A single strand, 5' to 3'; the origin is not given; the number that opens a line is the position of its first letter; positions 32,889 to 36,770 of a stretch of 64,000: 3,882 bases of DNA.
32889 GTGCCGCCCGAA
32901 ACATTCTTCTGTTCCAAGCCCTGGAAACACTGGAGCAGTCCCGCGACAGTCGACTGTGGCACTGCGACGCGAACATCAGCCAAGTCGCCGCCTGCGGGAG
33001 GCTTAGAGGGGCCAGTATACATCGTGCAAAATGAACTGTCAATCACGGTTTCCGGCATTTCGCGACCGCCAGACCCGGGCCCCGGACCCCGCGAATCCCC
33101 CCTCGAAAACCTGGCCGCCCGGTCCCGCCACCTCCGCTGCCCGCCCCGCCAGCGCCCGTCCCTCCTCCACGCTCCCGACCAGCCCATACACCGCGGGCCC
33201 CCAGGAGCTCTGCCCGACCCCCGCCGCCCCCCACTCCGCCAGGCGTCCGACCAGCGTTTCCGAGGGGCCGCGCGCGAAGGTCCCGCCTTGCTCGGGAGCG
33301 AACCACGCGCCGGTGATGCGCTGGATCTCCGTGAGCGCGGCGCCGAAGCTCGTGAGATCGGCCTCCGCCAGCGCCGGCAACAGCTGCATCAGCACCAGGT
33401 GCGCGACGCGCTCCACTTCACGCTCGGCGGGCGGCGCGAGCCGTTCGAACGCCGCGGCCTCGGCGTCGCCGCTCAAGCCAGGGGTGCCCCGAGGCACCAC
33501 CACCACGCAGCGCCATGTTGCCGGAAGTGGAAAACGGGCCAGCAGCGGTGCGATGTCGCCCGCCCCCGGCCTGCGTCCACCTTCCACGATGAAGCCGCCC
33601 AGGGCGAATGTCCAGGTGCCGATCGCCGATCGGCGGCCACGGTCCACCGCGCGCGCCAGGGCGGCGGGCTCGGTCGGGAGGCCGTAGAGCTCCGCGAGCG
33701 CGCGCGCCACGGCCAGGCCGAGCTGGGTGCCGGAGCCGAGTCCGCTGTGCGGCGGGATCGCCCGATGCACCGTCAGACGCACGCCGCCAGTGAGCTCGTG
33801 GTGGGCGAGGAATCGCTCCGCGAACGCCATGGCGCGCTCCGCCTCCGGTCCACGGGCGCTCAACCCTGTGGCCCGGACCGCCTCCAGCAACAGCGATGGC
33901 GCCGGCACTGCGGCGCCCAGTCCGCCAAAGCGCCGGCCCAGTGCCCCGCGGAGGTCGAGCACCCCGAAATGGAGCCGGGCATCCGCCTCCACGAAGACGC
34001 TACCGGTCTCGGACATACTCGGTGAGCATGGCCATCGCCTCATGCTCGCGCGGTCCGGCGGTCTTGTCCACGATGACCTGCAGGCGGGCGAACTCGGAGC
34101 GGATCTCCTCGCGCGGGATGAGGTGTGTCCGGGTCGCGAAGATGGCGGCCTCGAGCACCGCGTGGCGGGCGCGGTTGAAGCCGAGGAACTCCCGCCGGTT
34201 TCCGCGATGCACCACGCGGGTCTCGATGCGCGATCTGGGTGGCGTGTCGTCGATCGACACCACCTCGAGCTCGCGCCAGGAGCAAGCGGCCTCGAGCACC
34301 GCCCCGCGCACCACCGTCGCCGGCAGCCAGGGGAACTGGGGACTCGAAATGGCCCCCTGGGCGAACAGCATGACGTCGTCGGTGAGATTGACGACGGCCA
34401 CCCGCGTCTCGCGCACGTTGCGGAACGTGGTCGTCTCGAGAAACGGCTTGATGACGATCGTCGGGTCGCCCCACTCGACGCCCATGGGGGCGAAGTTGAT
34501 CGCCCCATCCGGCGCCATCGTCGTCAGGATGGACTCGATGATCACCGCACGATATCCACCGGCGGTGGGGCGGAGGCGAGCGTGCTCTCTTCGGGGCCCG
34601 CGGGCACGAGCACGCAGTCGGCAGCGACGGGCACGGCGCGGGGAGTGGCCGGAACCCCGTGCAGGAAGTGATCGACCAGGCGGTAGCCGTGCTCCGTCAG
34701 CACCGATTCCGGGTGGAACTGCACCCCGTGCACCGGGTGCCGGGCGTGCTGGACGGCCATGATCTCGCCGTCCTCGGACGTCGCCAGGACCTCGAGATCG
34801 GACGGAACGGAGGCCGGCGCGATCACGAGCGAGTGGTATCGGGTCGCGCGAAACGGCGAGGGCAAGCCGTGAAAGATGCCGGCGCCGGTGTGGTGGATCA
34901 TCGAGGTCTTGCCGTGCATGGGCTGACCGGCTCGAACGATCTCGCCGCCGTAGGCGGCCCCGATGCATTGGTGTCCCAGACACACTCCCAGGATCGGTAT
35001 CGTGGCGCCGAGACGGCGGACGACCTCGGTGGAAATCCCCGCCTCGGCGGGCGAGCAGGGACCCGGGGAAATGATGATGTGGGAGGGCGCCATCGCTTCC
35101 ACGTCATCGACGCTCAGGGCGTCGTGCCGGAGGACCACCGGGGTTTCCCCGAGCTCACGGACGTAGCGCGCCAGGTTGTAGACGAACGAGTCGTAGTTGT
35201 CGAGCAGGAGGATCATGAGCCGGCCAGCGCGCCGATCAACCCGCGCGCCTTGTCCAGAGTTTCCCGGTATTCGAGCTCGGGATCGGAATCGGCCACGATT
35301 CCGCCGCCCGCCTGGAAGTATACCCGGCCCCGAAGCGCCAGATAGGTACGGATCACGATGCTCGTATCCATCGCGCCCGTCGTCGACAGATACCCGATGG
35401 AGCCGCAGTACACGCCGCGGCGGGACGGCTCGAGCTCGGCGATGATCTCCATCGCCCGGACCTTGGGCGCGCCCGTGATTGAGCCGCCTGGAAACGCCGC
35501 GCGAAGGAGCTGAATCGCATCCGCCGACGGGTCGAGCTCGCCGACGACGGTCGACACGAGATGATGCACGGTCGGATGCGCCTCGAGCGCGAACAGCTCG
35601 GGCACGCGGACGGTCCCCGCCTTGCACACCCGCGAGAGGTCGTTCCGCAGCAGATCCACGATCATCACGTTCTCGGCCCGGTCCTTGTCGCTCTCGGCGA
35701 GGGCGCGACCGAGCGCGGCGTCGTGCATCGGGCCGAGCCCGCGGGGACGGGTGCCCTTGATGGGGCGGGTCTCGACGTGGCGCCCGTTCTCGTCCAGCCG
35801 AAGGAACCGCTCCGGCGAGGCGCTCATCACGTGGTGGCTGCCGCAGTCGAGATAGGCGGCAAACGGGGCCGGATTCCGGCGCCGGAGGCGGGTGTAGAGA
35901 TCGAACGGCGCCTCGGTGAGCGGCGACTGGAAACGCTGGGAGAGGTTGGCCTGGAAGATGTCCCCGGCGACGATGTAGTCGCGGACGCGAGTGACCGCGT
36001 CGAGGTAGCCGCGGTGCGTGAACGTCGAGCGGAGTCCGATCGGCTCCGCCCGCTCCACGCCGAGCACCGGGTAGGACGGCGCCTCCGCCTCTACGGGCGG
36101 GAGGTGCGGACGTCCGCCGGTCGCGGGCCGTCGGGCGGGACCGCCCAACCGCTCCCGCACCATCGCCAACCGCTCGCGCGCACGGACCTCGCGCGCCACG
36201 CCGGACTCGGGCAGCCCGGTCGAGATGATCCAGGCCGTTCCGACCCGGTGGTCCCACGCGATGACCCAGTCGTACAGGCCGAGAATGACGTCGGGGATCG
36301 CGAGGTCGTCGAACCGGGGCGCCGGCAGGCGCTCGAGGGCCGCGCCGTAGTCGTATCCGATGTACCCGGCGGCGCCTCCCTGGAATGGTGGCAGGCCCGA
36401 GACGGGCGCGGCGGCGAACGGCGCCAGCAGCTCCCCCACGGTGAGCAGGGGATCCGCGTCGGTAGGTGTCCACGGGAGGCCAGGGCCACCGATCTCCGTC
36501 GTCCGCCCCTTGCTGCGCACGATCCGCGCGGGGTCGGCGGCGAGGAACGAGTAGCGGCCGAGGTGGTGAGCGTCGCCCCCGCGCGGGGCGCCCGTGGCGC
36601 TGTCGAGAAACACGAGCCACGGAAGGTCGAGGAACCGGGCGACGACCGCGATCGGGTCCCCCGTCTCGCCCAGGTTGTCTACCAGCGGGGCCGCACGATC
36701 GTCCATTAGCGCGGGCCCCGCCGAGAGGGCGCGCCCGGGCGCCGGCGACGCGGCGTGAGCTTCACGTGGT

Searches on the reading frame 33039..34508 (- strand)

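Call 54: search_protein_families(library=pfam, proteins=[window:33039-34508:-], max_evalue=0.001)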
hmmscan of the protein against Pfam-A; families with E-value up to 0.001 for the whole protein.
window:33039-34508:- (489 aa): 1 family
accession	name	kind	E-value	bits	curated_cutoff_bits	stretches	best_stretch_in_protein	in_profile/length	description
PF00288.32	GHMP_kinases_N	-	8.9e-11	42.3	22.3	1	229-293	6-68/87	GHMP kinases N terminal domain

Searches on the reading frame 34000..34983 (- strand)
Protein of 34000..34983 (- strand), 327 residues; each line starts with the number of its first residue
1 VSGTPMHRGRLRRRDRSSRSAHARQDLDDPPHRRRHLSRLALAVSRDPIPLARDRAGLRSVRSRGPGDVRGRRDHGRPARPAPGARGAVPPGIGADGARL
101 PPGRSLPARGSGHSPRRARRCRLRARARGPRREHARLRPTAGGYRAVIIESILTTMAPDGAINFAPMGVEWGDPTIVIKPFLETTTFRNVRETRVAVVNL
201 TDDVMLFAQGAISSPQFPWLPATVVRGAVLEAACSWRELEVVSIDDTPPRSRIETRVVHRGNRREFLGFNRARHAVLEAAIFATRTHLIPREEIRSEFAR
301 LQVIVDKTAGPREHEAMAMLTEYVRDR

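Call 54: search_protein_families(library=pfam, proteins=[window:34000-34983:-], max_evalue=0.001)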
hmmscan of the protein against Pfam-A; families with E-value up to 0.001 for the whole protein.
window:34000-34983:- (327 aa): 2 families
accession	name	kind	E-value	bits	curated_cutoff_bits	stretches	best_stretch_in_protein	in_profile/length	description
PF04289.18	DUF447_N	-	5.8e-22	78.2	24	1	150-261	2-111/114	Protein of unknown function (DUF447) N-terminal domain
PF20766.2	DUF447_C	-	1.2e-12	48.1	24.8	1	270-322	1-53/53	Protein of unknown function (DUF447)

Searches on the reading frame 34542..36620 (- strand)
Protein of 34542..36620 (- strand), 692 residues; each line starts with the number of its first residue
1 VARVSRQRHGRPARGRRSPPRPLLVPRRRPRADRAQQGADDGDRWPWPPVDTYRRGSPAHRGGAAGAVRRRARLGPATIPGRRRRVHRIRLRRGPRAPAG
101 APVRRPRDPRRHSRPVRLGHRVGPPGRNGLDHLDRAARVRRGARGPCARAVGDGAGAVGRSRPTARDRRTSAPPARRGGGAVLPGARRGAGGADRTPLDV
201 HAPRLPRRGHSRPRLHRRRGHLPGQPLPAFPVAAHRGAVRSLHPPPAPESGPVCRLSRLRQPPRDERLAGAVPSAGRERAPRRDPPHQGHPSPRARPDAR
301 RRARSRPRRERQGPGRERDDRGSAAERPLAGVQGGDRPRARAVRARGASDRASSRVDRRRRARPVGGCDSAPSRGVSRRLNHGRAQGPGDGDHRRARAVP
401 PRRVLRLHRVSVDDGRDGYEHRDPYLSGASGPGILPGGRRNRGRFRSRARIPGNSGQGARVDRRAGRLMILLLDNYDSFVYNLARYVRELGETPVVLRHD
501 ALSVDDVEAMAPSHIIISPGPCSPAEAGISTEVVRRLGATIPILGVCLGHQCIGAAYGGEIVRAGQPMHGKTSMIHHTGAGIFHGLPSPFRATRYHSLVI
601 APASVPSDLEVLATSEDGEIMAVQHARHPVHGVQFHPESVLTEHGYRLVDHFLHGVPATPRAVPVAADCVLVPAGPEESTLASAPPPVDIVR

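Call 54: search_protein_families(library=pfam, proteins=[window:34542-36620:-], max_evalue=0.001)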
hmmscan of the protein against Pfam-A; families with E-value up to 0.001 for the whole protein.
window:34542-36620:- (692 aa): 2 families
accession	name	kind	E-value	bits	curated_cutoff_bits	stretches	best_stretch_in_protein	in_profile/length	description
PF00117.34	GATase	-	1.8e-56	191.2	22.8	1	471-654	1-188/190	Glutamine amidotransferase class-I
PF07722.19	Peptidase_C26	-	4e-10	40.3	20.5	1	537-638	102-219/219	Peptidase C26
